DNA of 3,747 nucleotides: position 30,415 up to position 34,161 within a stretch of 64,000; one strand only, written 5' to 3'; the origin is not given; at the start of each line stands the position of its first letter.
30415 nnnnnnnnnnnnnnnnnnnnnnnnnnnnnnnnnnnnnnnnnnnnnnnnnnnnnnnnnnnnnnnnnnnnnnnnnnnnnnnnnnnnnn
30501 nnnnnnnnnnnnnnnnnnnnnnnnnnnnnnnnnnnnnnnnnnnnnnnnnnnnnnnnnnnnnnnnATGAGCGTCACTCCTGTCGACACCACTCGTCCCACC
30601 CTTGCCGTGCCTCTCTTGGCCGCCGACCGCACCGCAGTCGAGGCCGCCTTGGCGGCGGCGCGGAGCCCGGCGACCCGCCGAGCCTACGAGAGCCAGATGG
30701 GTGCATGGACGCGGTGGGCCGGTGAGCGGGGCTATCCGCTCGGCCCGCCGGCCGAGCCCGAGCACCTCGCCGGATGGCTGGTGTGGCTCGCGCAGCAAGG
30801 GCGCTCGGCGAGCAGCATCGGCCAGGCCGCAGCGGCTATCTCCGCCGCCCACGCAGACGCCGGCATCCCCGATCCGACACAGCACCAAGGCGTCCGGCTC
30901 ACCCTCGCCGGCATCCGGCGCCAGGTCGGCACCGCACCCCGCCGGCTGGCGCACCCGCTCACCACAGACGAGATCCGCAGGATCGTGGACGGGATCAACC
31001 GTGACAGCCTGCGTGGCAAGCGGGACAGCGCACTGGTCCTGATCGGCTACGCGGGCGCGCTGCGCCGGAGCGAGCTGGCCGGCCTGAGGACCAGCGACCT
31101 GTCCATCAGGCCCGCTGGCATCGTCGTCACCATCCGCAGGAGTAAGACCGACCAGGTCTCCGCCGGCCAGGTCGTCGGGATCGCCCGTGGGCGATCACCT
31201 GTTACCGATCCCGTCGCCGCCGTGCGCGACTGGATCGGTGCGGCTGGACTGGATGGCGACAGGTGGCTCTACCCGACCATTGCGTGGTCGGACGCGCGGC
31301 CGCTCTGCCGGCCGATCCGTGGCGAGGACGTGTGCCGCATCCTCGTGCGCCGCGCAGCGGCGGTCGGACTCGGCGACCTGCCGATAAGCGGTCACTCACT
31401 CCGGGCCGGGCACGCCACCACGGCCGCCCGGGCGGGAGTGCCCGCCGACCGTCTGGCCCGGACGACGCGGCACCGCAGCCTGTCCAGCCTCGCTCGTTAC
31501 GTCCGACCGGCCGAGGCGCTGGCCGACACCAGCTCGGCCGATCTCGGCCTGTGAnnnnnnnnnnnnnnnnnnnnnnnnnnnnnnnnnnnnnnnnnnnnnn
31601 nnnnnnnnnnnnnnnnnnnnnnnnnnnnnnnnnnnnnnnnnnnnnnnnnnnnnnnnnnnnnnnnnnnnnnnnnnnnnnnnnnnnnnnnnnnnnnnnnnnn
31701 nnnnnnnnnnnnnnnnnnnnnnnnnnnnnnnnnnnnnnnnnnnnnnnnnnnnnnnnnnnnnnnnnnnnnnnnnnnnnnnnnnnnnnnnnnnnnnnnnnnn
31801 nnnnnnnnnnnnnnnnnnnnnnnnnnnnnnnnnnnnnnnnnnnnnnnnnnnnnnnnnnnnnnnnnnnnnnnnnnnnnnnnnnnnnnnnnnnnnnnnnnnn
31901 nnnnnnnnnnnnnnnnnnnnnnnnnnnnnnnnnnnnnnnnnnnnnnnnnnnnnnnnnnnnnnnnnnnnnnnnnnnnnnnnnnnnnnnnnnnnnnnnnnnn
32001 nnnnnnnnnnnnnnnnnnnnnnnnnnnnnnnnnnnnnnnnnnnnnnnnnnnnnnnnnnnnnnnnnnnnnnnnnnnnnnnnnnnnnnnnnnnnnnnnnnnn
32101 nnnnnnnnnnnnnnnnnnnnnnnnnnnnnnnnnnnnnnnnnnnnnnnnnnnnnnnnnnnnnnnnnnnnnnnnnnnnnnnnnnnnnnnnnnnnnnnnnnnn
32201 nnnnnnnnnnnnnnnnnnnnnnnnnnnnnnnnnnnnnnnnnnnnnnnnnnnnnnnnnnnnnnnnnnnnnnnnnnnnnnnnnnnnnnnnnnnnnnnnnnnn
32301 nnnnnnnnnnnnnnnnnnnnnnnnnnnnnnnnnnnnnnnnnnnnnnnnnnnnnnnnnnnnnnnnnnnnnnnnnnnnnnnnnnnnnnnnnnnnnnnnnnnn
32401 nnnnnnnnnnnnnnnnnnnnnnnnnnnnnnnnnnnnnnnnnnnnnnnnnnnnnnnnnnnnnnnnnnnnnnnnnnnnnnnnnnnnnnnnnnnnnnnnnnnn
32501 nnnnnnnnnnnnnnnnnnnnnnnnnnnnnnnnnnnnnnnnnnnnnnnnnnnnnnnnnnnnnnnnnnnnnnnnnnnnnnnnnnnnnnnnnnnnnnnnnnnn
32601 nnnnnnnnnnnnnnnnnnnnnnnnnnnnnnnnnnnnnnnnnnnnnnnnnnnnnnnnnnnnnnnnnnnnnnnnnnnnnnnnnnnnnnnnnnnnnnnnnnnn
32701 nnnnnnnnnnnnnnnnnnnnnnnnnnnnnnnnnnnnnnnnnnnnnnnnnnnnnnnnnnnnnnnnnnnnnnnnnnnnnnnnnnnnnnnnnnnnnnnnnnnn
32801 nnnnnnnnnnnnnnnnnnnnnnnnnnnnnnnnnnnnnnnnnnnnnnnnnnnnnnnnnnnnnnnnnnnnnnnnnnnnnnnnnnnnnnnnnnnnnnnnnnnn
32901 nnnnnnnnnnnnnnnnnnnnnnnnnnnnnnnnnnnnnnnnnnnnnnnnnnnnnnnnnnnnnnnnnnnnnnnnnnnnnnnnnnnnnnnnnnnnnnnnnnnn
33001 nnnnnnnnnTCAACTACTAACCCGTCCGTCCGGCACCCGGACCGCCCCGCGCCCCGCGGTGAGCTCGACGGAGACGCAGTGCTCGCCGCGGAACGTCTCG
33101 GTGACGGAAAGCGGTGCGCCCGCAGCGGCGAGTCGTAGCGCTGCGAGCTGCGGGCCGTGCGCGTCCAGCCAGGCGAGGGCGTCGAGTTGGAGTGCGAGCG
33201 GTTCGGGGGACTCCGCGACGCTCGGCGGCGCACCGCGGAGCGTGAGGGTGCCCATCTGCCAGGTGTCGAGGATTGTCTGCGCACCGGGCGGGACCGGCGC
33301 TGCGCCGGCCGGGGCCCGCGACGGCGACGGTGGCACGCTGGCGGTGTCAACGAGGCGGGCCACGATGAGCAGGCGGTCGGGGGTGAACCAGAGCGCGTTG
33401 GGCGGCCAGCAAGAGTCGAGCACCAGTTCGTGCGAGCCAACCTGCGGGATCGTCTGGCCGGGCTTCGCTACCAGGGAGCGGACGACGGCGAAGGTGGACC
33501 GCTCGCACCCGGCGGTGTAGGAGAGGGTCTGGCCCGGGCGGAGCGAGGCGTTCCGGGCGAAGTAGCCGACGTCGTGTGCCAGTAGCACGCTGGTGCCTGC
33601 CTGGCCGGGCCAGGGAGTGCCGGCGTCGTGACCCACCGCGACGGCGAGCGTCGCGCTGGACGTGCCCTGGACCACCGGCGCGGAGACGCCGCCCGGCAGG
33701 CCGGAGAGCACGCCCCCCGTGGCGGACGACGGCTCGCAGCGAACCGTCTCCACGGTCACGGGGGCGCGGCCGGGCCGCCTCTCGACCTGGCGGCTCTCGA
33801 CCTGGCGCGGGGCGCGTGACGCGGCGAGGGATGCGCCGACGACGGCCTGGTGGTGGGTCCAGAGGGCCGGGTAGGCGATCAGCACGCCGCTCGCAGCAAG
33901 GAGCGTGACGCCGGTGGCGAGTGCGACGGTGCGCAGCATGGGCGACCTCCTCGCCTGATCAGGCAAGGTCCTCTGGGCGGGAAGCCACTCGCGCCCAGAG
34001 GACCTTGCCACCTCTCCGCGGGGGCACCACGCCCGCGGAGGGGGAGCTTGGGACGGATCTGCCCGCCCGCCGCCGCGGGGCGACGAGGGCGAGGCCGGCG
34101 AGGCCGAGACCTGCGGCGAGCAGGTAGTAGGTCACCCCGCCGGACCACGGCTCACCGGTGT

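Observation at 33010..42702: FtsK/TraB-type integrative element carries its own surface-display module: giant adhesin, sortase, pilin-like protein and sigma-like factor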

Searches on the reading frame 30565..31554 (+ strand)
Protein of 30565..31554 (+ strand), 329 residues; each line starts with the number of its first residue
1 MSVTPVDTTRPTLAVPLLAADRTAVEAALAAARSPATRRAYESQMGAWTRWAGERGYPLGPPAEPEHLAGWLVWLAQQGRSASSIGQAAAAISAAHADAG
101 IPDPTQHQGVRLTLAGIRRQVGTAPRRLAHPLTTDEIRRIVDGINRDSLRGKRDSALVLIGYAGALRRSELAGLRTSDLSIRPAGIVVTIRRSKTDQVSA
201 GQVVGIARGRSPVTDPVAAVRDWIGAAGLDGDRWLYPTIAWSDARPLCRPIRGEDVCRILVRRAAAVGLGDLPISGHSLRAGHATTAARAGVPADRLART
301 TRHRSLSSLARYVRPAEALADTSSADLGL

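Call 72: search_protein_families(library=pfam, proteins=[window:30565-31554:+], max_evalue=0.001)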
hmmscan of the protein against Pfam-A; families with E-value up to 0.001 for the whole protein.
window:30565-31554:+ (329 aa): 2 families
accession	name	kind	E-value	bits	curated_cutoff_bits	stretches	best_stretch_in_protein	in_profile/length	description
PF00589.27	Phage_integrase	-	4.1e-14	53.2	27.1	1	132-316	3-169/172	Phage integrase family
PF02899.23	Phage_int_SAM_1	-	9.8e-06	26.2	22.3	1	31-93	12-73/83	Phage integrase, N-terminal SAM-like domain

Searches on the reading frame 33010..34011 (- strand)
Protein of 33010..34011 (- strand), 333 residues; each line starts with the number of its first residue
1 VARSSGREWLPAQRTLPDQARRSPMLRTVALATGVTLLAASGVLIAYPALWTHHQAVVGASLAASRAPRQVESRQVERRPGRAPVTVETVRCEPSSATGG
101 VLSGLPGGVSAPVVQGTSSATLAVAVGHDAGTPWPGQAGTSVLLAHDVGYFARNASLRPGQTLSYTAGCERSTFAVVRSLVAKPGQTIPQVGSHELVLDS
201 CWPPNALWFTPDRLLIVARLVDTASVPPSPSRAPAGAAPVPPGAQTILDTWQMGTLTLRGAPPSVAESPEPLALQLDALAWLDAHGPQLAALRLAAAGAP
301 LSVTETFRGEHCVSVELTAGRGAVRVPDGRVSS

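Call 6: search_protein_families(library=pfam, proteins=[window:33010-34011:-], max_evalue=0.01)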
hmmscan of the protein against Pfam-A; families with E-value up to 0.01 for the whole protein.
window:33010-34011:- (333 aa): 1 family
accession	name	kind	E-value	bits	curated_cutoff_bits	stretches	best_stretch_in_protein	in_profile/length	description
PF04203.18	Sortase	-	1.8e-10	41.1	26.6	1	108-221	7-125/125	Sortase domain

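Call 7: search_protein_families(library=ncbifam, proteins=[window:33010-34011:-], max_evalue=0.01)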
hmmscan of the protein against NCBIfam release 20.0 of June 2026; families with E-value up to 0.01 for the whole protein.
window:33010-34011:- (333 aa): 5 families
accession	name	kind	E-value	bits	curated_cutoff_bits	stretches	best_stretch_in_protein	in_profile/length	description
NF033746.1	class_D_sortase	subfamily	4.3e-09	36.3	165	1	110-221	21-134/135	class D sortase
NF058671.1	sortase_SrtD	exception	4.1e-08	33.1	140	1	108-219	73-186/187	class D sortase, LPxTATN-specific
TIGR03784.1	marine_sortase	equivalog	3.4e-07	30.1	158.25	1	109-209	61-164/174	class GN sortase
NF033747.1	class_E_sortase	subfamily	3.9e-06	26.9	160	1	41-179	15-156/211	class E sortase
TIGR01076.1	sortase_fam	subfamily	0.0003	20.6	39.35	1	110-217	11-124/136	sortase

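Call 41: search_protein_families(library=phrogs, proteins=[window:33010-33939:-], max_evalue=0.01)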
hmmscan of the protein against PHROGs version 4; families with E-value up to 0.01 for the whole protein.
window:33010-33939:- (309 aa): 0 families

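Call 54: search_solved_structures(query=window:33010-33939:-, max_evalue=1, show_alignments=1)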
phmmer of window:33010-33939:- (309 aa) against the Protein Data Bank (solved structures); distinct sequences matched with E-value up to 1: 5.
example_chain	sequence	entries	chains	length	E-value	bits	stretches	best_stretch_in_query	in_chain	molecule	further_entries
8t28_A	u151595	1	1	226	0.17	14.7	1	85-197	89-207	Class C sortase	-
2xwg_A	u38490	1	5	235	0.32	13.8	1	85-173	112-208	SORTASE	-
2ln7_A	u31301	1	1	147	0.42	13.4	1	90-199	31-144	LPXTG-site transpeptidase family protein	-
8guu_A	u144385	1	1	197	0.48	13.2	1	84-122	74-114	Sortase-like protein, putative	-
8gr6_A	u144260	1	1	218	0.57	13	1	84-122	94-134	Sortase-like protein, putative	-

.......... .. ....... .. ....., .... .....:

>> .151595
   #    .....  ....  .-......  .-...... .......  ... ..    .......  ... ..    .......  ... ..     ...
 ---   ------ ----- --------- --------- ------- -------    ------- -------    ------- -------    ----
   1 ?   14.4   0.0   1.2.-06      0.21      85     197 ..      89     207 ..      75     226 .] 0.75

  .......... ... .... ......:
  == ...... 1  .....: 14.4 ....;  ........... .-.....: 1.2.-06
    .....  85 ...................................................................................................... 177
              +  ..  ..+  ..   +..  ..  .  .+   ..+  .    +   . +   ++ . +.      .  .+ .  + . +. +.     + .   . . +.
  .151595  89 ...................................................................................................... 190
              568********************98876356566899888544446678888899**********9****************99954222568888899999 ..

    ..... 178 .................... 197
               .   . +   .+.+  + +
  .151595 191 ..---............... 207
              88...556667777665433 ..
